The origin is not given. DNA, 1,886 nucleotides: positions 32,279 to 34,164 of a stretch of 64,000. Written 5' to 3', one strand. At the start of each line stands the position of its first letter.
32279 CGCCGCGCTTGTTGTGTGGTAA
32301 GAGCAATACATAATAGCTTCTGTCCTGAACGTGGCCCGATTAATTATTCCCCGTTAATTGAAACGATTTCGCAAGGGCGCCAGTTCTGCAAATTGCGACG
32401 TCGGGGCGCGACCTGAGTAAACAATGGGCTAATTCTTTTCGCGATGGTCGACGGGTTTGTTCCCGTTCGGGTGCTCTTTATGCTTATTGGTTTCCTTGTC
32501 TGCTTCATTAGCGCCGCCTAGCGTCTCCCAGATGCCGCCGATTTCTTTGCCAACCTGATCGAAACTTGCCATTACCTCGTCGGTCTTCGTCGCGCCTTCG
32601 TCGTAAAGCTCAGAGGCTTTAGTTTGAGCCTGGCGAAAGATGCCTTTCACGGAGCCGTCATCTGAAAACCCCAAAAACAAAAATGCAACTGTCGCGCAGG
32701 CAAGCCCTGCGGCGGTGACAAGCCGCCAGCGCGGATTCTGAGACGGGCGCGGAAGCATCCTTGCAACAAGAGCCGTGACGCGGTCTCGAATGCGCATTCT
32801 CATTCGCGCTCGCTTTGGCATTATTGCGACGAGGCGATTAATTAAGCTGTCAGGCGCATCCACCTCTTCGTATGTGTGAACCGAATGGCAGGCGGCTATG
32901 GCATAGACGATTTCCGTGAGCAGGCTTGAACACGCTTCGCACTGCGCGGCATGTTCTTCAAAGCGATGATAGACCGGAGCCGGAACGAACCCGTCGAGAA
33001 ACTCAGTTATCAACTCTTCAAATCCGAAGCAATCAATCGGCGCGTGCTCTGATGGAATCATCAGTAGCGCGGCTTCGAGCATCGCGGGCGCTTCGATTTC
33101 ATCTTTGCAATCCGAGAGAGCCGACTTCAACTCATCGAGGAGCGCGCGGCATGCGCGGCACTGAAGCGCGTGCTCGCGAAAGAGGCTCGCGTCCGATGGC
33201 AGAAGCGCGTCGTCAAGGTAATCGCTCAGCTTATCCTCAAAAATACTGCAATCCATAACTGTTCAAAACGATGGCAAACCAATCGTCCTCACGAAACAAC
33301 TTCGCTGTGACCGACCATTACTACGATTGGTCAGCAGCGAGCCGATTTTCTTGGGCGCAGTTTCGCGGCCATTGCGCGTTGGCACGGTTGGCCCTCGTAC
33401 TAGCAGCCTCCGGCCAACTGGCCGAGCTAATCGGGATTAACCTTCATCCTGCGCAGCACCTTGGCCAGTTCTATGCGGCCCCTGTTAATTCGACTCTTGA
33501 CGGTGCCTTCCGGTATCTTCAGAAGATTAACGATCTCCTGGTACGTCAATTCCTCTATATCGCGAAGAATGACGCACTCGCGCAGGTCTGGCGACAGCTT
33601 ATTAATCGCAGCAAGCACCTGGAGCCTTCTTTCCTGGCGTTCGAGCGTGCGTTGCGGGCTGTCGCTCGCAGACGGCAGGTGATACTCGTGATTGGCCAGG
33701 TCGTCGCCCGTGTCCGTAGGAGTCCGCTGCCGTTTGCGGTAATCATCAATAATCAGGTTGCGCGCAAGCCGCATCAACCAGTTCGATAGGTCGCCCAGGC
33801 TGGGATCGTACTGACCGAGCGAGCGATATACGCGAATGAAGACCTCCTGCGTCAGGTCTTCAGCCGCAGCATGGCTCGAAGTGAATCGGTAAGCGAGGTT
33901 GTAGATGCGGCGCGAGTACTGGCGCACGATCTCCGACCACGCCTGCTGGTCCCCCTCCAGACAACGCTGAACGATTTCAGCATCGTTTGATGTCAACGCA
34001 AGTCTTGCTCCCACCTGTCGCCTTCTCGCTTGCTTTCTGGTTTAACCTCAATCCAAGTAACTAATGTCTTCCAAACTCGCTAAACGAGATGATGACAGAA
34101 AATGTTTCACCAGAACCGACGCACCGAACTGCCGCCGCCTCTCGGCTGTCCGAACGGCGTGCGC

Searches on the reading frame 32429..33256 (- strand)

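Call 74: search_protein_families(library=pfam, proteins=[window:32429-33256:-], max_evalue=0.01)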
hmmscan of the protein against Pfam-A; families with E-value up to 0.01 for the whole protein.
window:32429-33256:- (275 aa): 1 family
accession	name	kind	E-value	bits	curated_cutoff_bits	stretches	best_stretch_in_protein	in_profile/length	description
PF13490.11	zf-HC2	-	6.7e-13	48.9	22.2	2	3-37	1-35/35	Putative zinc-finger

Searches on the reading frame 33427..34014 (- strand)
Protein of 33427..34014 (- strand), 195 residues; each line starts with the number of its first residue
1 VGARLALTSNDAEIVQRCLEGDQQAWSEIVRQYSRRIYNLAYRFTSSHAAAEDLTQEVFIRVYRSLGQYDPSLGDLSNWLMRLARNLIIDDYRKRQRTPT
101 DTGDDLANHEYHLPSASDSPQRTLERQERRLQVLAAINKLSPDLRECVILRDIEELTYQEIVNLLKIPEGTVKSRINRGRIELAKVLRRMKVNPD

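Call 74: search_protein_families(library=pfam, proteins=[window:33427-34014:-], max_evalue=0.01)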
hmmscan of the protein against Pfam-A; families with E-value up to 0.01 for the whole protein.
window:33427-34014:- (195 aa): 5 families
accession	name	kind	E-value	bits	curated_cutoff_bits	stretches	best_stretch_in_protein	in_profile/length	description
PF04542.20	Sigma70_r2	-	8.5e-23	80.4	24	1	29-98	1-71/71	Sigma-70 region 2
PF08281.18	Sigma70_r4_2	-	1.1e-15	57.5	25.7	1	131-182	2-53/54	Sigma-70, region 4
PF04545.22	Sigma70_r4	-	2.2e-10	40.3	24.1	1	136-180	1-45/50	Sigma-70, region 4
PF07638.17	Sigma70_ECF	-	3.6e-06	27.4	21.1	1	12-183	5-179/185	ECF sigma factor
PF12645.13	HTH_16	-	1.6e-05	25.4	22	1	13-68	2-63/65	Helix-turn-helix domain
